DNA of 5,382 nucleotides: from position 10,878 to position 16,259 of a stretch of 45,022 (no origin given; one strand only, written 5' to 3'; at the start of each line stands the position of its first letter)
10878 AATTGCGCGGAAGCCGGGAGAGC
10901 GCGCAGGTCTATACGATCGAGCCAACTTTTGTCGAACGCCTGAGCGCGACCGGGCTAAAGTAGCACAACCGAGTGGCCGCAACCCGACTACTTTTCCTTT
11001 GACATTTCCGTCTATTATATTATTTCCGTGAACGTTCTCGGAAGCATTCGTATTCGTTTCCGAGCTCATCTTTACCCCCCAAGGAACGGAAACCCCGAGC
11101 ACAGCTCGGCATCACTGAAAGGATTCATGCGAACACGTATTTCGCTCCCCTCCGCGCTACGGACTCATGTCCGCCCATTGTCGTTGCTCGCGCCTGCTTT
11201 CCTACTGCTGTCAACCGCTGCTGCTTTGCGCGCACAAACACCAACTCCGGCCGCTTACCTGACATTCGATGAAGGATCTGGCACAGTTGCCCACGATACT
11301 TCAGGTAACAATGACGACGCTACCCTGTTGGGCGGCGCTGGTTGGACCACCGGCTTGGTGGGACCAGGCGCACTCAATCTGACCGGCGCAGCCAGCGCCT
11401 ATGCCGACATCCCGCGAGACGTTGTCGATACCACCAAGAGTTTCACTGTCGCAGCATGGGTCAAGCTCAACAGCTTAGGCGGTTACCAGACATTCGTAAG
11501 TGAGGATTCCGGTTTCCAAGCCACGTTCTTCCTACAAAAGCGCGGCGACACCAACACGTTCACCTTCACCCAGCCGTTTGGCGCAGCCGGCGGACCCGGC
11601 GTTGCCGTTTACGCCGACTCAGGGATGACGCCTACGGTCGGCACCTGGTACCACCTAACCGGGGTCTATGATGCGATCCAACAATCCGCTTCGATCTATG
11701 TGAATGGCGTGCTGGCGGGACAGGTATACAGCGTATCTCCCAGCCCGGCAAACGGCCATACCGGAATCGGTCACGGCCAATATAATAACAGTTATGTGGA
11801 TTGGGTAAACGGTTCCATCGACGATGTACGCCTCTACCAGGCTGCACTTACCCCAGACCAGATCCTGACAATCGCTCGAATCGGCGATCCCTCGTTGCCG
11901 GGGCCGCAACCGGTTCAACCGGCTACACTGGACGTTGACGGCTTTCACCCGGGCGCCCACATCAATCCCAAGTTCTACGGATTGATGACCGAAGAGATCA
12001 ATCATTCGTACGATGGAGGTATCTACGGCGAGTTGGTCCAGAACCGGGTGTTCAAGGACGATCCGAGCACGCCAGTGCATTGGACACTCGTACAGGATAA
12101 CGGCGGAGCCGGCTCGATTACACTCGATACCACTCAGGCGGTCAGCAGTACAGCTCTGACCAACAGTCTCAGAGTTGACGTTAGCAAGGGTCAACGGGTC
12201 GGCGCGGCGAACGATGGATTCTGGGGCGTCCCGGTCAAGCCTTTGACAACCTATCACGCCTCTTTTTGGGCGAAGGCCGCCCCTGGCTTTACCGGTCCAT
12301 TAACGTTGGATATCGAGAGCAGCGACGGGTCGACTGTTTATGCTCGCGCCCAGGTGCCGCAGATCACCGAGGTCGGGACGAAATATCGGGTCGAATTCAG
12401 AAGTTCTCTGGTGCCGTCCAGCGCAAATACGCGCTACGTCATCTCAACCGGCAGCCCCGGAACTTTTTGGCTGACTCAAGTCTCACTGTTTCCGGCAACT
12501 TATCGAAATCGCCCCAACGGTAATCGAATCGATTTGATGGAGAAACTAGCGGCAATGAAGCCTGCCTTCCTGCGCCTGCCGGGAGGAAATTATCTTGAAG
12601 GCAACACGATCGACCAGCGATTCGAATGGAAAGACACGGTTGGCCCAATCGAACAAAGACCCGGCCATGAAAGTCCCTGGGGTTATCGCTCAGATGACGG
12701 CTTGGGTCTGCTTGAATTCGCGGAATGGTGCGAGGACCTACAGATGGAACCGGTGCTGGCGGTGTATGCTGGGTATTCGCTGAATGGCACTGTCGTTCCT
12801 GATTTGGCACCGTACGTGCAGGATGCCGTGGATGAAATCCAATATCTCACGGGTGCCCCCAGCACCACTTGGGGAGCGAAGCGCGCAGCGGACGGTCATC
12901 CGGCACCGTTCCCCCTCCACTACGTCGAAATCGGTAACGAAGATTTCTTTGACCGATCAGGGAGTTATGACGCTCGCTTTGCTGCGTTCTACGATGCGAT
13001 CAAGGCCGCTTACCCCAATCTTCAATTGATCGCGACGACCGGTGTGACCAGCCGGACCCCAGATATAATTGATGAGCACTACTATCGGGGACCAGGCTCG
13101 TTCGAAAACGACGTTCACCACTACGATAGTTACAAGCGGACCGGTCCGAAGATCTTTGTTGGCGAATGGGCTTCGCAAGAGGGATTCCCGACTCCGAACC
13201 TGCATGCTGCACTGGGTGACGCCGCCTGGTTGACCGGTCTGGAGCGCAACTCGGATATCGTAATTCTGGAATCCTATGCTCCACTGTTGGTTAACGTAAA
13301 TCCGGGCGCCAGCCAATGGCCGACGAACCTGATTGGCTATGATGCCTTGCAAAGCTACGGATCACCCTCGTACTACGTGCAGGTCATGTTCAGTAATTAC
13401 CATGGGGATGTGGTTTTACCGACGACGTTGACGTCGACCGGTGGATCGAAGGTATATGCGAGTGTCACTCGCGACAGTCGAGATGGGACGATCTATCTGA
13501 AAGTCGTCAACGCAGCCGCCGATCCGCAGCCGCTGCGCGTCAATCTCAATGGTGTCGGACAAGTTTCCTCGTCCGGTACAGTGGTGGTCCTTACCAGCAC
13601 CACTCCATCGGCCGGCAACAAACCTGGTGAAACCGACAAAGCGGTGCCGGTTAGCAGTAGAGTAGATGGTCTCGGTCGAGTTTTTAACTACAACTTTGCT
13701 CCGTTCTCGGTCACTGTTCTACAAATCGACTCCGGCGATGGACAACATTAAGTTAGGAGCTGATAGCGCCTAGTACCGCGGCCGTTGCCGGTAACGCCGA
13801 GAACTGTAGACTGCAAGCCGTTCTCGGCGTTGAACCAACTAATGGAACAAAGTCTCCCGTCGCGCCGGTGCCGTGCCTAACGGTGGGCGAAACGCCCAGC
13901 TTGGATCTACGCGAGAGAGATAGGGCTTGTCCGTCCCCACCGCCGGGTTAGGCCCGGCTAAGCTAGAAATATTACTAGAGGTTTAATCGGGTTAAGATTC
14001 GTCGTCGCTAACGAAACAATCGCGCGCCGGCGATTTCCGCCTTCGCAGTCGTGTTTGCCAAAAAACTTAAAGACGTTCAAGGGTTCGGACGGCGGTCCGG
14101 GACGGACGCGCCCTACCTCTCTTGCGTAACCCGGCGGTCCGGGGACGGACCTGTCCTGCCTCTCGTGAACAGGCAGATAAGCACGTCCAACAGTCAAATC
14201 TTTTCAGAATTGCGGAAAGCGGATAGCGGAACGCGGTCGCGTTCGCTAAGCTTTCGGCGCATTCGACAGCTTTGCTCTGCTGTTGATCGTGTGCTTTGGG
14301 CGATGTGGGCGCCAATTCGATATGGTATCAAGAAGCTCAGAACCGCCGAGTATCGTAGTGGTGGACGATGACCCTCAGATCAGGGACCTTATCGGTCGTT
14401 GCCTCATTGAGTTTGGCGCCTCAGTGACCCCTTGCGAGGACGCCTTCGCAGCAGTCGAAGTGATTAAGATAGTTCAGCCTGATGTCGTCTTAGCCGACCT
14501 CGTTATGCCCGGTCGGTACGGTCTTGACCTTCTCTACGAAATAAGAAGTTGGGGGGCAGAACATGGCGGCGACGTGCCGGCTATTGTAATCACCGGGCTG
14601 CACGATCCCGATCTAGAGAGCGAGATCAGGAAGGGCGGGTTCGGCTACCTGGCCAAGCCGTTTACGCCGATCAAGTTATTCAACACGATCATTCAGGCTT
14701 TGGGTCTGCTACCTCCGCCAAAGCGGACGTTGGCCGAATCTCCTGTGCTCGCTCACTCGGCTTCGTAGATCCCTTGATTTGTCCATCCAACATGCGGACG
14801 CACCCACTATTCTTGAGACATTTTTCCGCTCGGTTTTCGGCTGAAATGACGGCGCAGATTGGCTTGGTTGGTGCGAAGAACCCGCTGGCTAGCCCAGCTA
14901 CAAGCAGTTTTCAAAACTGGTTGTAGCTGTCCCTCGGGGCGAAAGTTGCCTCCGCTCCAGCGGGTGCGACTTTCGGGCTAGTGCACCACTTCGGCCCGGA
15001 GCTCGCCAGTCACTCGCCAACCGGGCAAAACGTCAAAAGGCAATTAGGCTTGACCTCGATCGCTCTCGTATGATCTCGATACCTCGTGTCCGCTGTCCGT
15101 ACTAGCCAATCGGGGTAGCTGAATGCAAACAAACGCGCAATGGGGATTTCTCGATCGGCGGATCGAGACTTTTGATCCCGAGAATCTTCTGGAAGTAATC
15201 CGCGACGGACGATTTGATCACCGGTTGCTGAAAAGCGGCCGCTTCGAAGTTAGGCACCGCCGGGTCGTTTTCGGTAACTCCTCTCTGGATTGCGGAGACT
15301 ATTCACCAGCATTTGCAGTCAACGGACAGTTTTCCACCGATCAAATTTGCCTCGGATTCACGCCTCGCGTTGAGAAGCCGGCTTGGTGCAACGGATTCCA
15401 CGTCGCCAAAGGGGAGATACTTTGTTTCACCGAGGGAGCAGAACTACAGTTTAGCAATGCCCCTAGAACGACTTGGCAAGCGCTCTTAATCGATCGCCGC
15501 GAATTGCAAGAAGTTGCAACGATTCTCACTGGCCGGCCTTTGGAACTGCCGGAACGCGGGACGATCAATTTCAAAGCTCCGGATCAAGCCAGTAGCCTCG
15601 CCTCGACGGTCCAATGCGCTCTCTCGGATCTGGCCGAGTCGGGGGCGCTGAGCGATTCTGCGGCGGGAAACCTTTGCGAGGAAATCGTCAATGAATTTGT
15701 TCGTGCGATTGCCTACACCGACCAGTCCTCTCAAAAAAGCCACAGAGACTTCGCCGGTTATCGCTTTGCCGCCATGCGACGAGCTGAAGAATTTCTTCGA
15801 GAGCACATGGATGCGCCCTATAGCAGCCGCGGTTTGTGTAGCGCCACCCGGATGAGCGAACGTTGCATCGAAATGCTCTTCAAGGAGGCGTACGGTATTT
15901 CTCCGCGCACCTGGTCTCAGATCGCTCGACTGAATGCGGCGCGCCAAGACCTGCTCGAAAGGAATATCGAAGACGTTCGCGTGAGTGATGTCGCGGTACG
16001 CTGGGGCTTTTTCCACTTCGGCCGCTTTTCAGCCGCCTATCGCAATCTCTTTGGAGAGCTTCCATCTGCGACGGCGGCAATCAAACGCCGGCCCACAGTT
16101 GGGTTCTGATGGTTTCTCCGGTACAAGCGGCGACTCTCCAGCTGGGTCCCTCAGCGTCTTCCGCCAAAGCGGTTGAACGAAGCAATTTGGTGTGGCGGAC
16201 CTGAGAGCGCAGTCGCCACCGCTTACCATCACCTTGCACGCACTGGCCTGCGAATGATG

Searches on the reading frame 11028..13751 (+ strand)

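Call 69: search_protein_families(library=pfam, proteins=[window:11028-13751:+], max_evalue=0.00001)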
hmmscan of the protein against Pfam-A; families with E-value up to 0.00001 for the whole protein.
window:11028-13751:+ (907 aa): 4 families
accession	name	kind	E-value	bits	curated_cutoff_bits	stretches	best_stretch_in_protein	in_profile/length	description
PF22848.2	ASD1_dom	-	1.4e-34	120.1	22.2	1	506-715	2-239/239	Alpha-L-arabinofuranosidase 1 domain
PF13385.13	Laminin_G_3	-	9.4e-26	91.2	27.6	1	123-279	4-150/151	Concanavalin A-like lectin/glucanases superfamily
PF06964.18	Alpha-L-AF_C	-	9.8e-26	91.4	27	1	712-894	1-165/165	Alpha-L-arabinofuranosidase C-terminal domain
PF02018.23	CBM_4_9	-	9.2e-06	26.5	25.9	0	335-460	2-119/136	Carbohydrate binding domain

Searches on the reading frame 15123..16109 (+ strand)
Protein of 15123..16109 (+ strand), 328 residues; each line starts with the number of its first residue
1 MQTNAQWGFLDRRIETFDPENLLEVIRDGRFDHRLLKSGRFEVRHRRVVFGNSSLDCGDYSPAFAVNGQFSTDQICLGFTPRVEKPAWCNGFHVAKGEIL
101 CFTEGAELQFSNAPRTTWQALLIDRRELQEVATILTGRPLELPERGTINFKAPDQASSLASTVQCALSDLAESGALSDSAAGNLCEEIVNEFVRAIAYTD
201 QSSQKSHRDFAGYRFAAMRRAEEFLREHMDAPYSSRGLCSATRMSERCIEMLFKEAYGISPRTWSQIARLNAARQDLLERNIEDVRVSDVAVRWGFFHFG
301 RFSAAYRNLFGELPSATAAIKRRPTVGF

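Call 69: search_protein_families(library=pfam, proteins=[window:15123-16109:+], max_evalue=0.00001)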
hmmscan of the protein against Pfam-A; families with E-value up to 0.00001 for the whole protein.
window:15123-16109:+ (328 aa): 1 family
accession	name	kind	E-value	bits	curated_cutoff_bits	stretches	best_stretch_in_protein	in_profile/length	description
PF12833.13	HTH_18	-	2.2e-18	66.8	33.6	1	238-317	1-77/80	Helix-turn-helix domain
